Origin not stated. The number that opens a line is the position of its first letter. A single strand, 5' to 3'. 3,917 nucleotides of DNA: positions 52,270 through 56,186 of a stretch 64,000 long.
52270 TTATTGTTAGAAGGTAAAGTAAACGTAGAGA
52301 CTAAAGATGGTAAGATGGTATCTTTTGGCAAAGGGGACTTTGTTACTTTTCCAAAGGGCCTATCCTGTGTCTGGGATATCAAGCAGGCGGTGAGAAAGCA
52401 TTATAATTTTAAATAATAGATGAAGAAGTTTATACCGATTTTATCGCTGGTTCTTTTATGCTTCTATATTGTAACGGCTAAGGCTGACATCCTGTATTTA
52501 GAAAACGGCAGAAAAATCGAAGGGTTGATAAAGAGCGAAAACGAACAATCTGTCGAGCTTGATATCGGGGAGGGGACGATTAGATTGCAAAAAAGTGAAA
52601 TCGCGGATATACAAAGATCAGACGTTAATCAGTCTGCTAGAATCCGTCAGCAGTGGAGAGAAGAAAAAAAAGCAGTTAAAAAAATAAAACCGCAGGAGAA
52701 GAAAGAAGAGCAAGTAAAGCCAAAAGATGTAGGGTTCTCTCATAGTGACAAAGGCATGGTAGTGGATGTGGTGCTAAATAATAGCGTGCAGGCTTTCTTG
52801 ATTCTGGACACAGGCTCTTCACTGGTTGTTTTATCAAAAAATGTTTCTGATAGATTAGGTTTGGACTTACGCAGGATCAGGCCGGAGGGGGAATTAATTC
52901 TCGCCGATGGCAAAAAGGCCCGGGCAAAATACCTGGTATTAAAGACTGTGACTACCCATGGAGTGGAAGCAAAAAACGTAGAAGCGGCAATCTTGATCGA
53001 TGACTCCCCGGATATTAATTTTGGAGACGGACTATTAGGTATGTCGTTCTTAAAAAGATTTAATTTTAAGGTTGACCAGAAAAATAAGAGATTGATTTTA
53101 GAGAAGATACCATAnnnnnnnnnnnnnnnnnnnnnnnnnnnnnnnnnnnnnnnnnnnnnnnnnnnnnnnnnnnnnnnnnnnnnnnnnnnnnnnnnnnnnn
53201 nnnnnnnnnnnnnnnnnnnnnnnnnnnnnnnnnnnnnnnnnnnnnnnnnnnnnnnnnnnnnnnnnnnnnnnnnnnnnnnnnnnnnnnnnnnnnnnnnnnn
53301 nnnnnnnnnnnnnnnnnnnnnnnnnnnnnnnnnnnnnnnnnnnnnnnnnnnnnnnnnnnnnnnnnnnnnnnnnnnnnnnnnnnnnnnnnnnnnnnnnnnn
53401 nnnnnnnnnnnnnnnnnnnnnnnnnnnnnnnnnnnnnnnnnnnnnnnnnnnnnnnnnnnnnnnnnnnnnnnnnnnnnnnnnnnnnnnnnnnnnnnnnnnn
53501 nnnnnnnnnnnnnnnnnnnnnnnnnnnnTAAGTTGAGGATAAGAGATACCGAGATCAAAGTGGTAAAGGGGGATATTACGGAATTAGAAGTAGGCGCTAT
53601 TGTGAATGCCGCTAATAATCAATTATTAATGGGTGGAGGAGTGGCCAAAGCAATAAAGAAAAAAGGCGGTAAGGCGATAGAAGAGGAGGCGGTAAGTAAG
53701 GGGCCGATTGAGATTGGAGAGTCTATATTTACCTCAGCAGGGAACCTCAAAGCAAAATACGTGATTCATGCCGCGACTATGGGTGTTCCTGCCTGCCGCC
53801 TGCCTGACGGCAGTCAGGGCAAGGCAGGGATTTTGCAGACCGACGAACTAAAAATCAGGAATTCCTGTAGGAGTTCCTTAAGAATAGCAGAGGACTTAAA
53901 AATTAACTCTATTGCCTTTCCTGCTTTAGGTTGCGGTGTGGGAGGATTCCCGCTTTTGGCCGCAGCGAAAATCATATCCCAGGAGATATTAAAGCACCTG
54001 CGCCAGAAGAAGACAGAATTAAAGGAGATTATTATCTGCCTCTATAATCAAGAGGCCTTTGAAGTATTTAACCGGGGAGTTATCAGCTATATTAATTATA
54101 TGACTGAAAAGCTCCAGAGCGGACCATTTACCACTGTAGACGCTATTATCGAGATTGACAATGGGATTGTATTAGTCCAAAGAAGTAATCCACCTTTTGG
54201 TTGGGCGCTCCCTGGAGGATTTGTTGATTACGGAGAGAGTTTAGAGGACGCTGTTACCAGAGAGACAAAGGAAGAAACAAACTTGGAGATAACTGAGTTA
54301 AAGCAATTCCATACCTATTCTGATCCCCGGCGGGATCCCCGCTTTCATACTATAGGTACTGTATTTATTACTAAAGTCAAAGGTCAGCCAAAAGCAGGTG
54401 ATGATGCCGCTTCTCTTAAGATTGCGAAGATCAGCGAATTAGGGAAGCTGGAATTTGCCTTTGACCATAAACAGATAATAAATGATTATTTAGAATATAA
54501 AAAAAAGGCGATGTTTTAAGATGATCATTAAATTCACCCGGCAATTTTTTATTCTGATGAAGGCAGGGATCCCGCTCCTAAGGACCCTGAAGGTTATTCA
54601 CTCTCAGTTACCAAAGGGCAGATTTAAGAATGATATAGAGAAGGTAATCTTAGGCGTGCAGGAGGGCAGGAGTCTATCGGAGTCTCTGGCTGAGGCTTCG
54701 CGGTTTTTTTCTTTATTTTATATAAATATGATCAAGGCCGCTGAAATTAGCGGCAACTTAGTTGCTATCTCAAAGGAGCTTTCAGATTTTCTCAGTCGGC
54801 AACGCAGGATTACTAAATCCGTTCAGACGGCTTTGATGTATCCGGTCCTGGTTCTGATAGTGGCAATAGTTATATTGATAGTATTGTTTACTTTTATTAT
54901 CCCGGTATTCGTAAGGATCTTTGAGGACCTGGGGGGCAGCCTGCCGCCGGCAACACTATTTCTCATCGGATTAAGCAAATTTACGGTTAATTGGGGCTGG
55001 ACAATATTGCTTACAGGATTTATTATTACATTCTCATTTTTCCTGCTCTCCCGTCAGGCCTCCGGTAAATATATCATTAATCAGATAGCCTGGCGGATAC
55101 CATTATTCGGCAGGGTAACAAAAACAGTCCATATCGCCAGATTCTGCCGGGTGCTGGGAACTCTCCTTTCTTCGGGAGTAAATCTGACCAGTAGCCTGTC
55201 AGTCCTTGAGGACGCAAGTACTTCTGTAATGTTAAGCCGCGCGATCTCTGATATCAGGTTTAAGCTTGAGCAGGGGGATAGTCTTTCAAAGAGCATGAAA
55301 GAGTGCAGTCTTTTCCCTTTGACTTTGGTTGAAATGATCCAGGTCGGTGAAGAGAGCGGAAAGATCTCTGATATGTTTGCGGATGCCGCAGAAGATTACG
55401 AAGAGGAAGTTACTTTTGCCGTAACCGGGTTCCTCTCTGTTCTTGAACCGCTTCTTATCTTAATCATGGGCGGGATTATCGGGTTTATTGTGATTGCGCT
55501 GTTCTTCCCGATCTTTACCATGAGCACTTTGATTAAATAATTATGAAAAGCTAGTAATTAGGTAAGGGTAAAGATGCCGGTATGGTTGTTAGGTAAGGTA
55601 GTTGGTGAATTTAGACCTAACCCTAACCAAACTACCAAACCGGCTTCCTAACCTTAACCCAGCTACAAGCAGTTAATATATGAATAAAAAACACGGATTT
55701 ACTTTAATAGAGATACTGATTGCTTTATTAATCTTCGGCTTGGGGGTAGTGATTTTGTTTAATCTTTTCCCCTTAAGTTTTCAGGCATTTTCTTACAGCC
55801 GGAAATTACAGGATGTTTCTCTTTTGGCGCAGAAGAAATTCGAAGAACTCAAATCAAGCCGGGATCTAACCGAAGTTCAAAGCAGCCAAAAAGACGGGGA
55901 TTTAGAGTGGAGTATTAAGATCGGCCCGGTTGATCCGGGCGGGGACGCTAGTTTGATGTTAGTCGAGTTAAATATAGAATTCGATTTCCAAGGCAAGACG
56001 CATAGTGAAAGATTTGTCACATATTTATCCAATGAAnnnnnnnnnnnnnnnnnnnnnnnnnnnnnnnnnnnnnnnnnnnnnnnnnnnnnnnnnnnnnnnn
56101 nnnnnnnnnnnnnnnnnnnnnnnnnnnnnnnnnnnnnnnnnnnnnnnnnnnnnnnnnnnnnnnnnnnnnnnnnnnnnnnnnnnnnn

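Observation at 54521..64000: Pilus/secretion locus 2: an atypical T2SS/T4P hybrid with a tip-only pseudopilin set, an internal MerR-type regulator and a TPR-extended secretin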

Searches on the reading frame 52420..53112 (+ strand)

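Call 8: search_protein_families(library=pfam, max_evalue=0.1, proteins=[window:52420-53112:+])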
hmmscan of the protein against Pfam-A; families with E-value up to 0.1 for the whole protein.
window:52420-53112:+ (231 aa): 3 families
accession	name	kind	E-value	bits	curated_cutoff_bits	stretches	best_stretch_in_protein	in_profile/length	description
PF13975.11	gag-asp_proteas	-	2.1e-14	54.3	28.2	1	116-213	2-92/92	gag-polyprotein putative aspartyl protease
PF13650.11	Asp_protease_2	-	3.9e-13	50.3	24.3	1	116-210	2-90/90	Aspartyl protease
PF08284.16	RVP_2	-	0.076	13.3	20.3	0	112-229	20-132/136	Retroviral aspartyl protease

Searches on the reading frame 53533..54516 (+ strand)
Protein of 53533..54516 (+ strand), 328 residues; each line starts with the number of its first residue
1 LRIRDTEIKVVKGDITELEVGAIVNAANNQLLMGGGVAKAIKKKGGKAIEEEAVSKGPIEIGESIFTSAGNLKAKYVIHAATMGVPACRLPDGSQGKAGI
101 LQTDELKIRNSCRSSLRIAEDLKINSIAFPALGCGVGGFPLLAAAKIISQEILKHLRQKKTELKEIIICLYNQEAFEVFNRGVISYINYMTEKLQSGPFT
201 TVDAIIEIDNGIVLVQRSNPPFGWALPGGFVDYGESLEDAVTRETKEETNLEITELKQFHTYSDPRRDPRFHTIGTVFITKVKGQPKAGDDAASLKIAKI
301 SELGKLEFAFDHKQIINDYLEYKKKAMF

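Call 8: search_protein_families(library=pfam, max_evalue=0.1, proteins=[window:53533-54516:+])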
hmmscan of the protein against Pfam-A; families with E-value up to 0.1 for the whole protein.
window:53533-54516:+ (328 aa): 6 families
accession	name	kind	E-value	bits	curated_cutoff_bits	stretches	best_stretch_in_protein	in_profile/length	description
PF01661.27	Macro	-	1.8e-30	105.7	22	1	24-148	1-118/118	Macro domain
PF00293.34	NUDIX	-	2.8e-20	73.1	21.1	1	201-317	5-132/134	NUDIX domain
PF14815.12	NUDIX_4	-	0.003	17.8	35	1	224-316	27-111/113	NUDIX domain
PF22327.2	Nudt16-like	-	0.0096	16.3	27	1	226-257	37-69/161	U8 snoRNA-decapping enzyme-like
PF07537.17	CamS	-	0.036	13.7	25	1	143-190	144-190/316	CamS sex pheromone cAM373 precursor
PF16262.11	DUF4916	-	0.081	13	27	0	264-305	105-146/170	Domain of unknown function (DUF4916)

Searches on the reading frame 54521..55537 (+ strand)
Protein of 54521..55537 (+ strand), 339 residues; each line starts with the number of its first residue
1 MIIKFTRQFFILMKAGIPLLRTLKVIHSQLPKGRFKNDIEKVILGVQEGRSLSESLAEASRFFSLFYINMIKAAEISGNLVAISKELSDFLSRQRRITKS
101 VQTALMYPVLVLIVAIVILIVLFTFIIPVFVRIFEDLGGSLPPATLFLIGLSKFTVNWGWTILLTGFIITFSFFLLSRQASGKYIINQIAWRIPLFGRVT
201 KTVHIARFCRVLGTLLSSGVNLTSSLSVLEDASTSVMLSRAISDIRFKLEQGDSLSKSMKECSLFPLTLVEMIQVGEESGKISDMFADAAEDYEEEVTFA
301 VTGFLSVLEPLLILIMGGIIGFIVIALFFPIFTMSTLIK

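Call 8: search_protein_families(library=pfam, max_evalue=0.1, proteins=[window:54521-55537:+])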
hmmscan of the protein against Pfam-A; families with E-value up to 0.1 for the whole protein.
window:54521-55537:+ (339 aa): 2 families
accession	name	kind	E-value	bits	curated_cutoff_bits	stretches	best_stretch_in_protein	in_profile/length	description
PF00482.28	T2SSF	-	2e-54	183.3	25.2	2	5-128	1-125/125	Type II secretion system (T2SS), protein F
PF16702.10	DUF5063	-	0.045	14.6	27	0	51-106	79-140/167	Domain of unknown function (DUF5063)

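Call 24: search_protein_families(library=ncbifam, max_evalue=0.1, proteins=[window:54521-55537:+])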
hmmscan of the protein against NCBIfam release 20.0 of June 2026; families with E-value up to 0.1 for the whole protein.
window:54521-55537:+ (339 aa): 6 families
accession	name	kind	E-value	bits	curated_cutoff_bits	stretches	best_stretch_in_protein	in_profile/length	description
TIGR02120.1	GspF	equivalog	1.9e-91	307.3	424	1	4-338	67-401/401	type II secretion system inner membrane protein GspF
NF052606.1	T4PiliAsmPilCMyx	equivalog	1.9e-76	257.6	700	1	2-339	82-419/419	type IV pilus assembly protein PilC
NF052607.1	T4PiliAsmPilCThrm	equivalog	8.7e-75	252.3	700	1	4-334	70-400/406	type IV pilus assembly protein PilC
NF007861.0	PRK10573.1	equivalog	1.9e-68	231.4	401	1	3-338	62-398/401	protein transport protein HofC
NF047826.1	T3SSXpsF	equivalog_domain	1.6e-54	185.2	650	1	2-336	68-402/405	type II secretion system protein XpsF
NF041012.2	T4P_ComGB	equivalog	3.8e-41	141.5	240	1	4-334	5-330/332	competence type IV pilus assembly protein ComGB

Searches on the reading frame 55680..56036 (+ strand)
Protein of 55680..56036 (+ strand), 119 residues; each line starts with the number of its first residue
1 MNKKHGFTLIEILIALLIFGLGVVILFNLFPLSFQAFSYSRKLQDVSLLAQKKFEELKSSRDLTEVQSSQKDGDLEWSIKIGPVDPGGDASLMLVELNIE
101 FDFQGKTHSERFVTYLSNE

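Call 8: search_protein_families(library=pfam, max_evalue=0.1, proteins=[window:55680-56036:+])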
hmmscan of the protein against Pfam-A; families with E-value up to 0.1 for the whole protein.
window:55680-56036:+ (119 aa): 1 family
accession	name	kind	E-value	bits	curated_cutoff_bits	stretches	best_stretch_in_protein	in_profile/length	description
PF07963.17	N_methyl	-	3.9e-09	36.2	21.2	1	1-27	1-27/27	Prokaryotic N-terminal methylation motif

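Call 24: search_protein_families(library=ncbifam, max_evalue=0.1, proteins=[window:55680-56036:+])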
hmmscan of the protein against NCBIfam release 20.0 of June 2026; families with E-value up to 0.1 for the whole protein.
window:55680-56036:+ (119 aa): 12 families
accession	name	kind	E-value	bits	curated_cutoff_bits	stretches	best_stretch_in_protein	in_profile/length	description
TIGR02523.1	type_IV_pilV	equivalog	2.3e-07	31.4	52.2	1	5-74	2-71/139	type IV pilus modification protein PilV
TIGR02532.1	IV_pilin_GFxxxE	domain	6.3e-07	29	16.3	1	5-26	2-23/24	prepilin-type N-terminal cleavage/methylation domain-containing protein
NF041002.1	pilin_ComGF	equivalog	4.7e-06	26.9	80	1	5-71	2-68/139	competence type IV pilus minor pilin ComGF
NF041013.1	T4P_ComGE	equivalog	8.3e-05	22.6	49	1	3-62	2-61/83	competence type IV pilus minor pilin ComGE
TIGR01707.1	gspI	equivalog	9.7e-05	22.8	44.35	1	6-60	1-55/101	type II secretion system minor pseudopilin GspI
NF047828.1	T3SSXpsI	equivalog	0.0072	16.4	150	1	5-85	2-84/132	type II secretion system protein XpsI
NF007800.0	PRK10506.1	equivalog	0.013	15.3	158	1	1-20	5-24/163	prepilin peptidase-dependent protein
NF002734.0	PRK02654.1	equivalog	0.016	14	324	1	16-60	29-73/384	membrane protein insertase YidC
TIGR01711.1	gspJ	equivalog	0.037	13.8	64.85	1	6-33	2-29/192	type II secretion system minor pseudopilin GspJ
NF007848.0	PRK10557.1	equivalog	0.041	13.2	120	1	3-41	9-48/192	prepilin peptidase-dependent protein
TIGR01708.2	typeII_sec_gspH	equivalog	0.058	13.4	80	1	5-23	2-20/169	type II secretion system minor pseudopilin GspH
NF040982.1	ComGD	equivalog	0.077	13.4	70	0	5-38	2-35/139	competence type IV pilus minor pilin ComGD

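Call 90: search_solved_structures(query=A6, max_evalue=1)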
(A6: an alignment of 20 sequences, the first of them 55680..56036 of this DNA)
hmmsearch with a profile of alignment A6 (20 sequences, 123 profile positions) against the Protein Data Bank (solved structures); distinct sequences matched with E-value up to 1: 6.
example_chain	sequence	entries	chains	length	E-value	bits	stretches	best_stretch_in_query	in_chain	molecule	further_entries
9egp_A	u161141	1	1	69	0.003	21.1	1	2-29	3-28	Geopilin domain 1 protein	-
7tgg_A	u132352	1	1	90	0.0066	20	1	2-28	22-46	Geopilin domain 1 protein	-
9laa_A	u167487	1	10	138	0.043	17.3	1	4-29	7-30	Type IV pilin protein PilA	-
9lab_B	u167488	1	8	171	0.059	16.9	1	5-27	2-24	MSHA major pilin subunit MshA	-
3d4i_A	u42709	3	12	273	0.084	16.4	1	50-107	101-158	Sts-2 protein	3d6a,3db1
6m6z_A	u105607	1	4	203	0.72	13.4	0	17-70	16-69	TMH4C4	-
